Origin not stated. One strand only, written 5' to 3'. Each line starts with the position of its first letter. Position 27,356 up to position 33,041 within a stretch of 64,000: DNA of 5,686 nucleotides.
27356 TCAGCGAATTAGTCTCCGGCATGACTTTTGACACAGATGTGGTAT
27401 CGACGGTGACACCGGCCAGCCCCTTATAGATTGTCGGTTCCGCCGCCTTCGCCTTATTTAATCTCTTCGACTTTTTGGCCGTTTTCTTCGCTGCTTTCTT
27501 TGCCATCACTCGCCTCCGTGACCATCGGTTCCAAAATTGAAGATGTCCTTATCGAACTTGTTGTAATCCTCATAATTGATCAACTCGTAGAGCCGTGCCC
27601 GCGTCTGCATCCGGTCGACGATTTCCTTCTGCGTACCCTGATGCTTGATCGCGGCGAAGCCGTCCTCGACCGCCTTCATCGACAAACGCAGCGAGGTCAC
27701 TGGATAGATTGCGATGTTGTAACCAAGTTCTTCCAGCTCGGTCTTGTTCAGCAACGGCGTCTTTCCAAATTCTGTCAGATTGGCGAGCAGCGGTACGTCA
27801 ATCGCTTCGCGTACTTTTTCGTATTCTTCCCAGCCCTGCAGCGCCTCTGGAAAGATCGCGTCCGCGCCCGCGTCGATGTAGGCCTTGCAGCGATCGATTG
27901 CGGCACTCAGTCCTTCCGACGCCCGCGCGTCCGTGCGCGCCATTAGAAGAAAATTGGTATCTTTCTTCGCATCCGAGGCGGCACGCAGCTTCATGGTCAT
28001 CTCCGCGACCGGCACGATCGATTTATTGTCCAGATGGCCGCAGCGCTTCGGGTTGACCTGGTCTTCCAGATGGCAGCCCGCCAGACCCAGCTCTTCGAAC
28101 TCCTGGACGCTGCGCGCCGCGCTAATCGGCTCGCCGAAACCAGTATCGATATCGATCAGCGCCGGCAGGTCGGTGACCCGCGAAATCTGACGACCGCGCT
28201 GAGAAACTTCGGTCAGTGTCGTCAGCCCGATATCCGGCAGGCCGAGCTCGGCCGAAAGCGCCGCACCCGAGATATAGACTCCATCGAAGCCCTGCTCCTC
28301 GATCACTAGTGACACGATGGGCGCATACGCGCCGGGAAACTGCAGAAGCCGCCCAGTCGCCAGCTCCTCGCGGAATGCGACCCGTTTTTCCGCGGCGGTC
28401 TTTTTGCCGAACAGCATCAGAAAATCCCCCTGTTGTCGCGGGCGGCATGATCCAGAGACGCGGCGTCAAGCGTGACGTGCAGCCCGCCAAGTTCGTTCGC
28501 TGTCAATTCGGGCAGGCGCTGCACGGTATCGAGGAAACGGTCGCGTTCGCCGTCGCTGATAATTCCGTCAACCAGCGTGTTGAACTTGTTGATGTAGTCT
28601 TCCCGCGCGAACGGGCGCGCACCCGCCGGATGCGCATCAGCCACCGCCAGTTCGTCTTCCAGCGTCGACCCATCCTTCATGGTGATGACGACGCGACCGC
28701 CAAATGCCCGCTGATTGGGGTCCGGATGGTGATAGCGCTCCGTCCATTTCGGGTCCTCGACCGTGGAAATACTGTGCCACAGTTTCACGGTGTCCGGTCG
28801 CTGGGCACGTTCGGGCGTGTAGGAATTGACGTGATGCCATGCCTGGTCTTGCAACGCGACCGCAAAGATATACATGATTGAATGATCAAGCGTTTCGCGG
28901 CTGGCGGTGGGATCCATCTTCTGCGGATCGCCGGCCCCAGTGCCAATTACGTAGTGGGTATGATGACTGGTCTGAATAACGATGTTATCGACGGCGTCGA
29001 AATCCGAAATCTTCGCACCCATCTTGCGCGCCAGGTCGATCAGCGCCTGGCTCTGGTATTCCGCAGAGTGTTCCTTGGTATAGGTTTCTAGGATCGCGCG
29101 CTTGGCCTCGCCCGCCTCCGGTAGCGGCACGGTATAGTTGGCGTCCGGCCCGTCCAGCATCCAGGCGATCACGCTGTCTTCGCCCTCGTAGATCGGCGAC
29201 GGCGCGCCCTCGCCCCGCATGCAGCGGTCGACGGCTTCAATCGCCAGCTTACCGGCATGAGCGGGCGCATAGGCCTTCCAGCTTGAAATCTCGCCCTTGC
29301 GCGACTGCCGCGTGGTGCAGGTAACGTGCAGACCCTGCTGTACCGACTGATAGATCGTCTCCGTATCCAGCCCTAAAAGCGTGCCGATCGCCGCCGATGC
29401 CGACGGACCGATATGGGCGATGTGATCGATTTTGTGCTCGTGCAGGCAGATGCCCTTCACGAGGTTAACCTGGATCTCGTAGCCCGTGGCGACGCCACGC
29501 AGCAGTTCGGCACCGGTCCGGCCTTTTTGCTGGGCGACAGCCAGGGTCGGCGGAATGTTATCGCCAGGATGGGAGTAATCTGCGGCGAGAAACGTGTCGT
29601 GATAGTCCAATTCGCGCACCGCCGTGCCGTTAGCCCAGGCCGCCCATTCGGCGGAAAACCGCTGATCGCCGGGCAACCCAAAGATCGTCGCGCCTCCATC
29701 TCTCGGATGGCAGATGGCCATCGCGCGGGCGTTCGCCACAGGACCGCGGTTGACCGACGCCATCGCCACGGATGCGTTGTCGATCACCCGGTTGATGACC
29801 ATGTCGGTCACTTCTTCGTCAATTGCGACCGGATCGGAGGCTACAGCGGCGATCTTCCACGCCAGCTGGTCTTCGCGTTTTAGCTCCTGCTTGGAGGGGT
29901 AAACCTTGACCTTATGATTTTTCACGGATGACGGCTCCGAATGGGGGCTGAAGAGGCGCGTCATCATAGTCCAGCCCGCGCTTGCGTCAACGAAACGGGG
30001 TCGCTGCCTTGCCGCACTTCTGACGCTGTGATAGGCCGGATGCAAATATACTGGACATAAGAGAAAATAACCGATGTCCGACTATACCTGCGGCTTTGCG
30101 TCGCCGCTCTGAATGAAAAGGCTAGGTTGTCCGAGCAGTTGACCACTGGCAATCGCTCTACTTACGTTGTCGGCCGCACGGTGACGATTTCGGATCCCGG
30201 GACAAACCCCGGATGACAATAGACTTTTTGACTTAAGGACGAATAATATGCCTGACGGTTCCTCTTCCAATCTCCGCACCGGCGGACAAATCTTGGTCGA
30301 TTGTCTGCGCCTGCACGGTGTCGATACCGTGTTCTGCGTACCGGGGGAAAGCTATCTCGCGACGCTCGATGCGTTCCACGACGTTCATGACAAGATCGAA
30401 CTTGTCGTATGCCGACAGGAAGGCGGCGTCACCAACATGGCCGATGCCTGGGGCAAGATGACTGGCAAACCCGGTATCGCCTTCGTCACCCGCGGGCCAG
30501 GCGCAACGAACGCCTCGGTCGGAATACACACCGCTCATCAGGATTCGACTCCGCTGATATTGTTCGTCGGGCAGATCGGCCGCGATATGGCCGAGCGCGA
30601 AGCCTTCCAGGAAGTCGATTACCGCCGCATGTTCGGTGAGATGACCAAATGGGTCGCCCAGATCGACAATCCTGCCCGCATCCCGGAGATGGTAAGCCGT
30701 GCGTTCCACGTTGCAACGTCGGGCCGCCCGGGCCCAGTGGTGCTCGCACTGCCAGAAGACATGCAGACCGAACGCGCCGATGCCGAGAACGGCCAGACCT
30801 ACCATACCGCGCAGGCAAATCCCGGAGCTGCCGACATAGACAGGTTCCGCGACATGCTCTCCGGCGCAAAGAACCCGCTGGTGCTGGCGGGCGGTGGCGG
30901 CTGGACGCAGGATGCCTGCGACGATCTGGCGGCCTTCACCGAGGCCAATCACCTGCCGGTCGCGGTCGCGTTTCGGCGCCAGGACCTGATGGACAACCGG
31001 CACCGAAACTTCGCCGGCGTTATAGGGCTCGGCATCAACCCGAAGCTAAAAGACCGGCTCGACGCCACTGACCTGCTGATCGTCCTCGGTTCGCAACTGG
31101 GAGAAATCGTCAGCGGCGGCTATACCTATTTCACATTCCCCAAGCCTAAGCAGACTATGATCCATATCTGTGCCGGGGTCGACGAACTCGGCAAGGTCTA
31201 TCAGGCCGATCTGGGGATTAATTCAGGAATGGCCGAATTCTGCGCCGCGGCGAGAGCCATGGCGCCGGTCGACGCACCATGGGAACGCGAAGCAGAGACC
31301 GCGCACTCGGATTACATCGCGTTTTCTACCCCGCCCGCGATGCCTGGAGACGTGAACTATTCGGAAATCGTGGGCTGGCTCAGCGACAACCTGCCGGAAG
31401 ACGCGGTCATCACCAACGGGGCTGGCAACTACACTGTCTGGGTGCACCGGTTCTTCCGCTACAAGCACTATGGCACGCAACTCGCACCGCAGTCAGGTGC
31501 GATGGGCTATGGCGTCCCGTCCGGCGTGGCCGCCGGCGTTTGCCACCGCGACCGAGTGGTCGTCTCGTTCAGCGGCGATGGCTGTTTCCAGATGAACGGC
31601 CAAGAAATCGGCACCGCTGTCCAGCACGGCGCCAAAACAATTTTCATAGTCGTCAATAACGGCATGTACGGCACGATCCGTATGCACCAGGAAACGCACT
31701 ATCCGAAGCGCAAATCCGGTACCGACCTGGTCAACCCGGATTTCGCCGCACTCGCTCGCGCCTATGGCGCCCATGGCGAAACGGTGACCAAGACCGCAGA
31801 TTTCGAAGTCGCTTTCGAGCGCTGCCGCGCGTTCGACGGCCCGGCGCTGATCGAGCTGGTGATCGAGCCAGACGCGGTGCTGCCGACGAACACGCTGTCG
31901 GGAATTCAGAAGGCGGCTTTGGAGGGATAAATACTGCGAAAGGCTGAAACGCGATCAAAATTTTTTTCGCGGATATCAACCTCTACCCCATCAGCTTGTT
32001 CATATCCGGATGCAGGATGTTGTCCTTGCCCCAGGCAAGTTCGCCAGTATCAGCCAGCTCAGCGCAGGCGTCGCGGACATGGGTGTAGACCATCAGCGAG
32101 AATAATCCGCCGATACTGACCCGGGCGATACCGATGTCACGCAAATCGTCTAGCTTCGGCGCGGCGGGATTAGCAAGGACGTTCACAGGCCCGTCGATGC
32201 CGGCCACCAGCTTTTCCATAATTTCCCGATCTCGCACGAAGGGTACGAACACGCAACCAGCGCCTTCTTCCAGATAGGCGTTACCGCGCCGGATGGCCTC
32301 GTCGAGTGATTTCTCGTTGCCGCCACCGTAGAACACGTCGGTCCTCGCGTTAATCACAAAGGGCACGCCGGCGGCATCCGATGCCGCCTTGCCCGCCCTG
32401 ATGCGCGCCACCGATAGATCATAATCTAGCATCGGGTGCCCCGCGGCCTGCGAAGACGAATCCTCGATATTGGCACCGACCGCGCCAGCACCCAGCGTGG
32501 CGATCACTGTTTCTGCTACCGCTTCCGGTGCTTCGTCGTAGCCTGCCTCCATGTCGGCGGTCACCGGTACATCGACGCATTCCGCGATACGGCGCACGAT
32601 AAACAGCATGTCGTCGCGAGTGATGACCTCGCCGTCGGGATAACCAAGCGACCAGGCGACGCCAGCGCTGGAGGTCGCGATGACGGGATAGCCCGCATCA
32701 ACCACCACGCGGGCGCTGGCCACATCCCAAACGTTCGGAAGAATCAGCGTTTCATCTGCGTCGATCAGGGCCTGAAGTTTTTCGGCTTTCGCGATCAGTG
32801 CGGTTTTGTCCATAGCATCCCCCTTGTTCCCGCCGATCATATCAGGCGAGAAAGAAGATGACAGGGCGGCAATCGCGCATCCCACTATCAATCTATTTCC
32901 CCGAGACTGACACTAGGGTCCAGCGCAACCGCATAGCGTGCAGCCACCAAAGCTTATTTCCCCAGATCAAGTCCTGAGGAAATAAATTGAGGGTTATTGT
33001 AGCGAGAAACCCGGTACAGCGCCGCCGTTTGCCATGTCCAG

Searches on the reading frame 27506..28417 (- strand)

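Call 52: search_protein_families(library=pfam, proteins=[window:27506-28417:-])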
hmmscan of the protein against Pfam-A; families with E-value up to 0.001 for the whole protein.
window:27506-28417:- (303 aa): 2 families
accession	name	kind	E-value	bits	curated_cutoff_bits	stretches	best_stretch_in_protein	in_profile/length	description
PF13714.12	PEP_mutase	-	2.8e-44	151.9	31.5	1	16-257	2-239/240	Phosphoenolpyruvate phosphomutase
PF00463.27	ICL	-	8.7e-13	48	26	1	85-184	151-253/526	Isocitrate lyase family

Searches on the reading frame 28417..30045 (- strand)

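Call 52: search_protein_families(library=pfam, proteins=[window:28417-30045:-])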
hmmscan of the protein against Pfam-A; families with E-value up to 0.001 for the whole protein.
window:28417-30045:- (542 aa): 2 families
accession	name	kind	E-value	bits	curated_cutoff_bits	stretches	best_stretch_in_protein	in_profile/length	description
PF03972.19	MmgE_PrpD_N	-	9.2e-63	212.1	32.1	1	60-304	2-243/244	MmgE/PrpD N-terminal domain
PF19305.4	MmgE_PrpD_C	-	2.7e-40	138.5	32.1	1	326-510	1-170/173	MmgE/PrpD C-terminal domain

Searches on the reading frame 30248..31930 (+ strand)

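Call 52: search_protein_families(library=pfam, proteins=[window:30248-31930:+])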
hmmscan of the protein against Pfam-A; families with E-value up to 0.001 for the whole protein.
window:30248-31930:+ (560 aa): 3 families
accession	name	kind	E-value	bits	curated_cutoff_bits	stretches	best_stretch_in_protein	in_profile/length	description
PF02775.26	TPP_enzyme_C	-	2.9e-41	141.2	21.9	1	391-536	1-150/151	Thiamine pyrophosphate enzyme, C-terminal TPP binding domain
PF02776.23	TPP_enzyme_N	-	3.8e-36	123.9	26.8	1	11-126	2-117/119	Thiamine pyrophosphate enzyme, N-terminal TPP binding domain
PF00205.28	TPP_enzyme_M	-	1.1e-26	93.6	30.4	1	197-333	1-135/137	Thiamine pyrophosphate enzyme, central domain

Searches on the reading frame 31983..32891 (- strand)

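Call 52: search_protein_families(library=pfam, proteins=[window:31983-32891:-])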
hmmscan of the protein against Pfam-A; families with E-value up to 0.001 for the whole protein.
window:31983-32891:- (302 aa): 1 family
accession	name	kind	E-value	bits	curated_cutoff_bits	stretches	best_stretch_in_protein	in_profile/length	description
PF13714.12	PEP_mutase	-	1.6e-77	260.8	31.5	1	40-279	2-239/240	Phosphoenolpyruvate phosphomutase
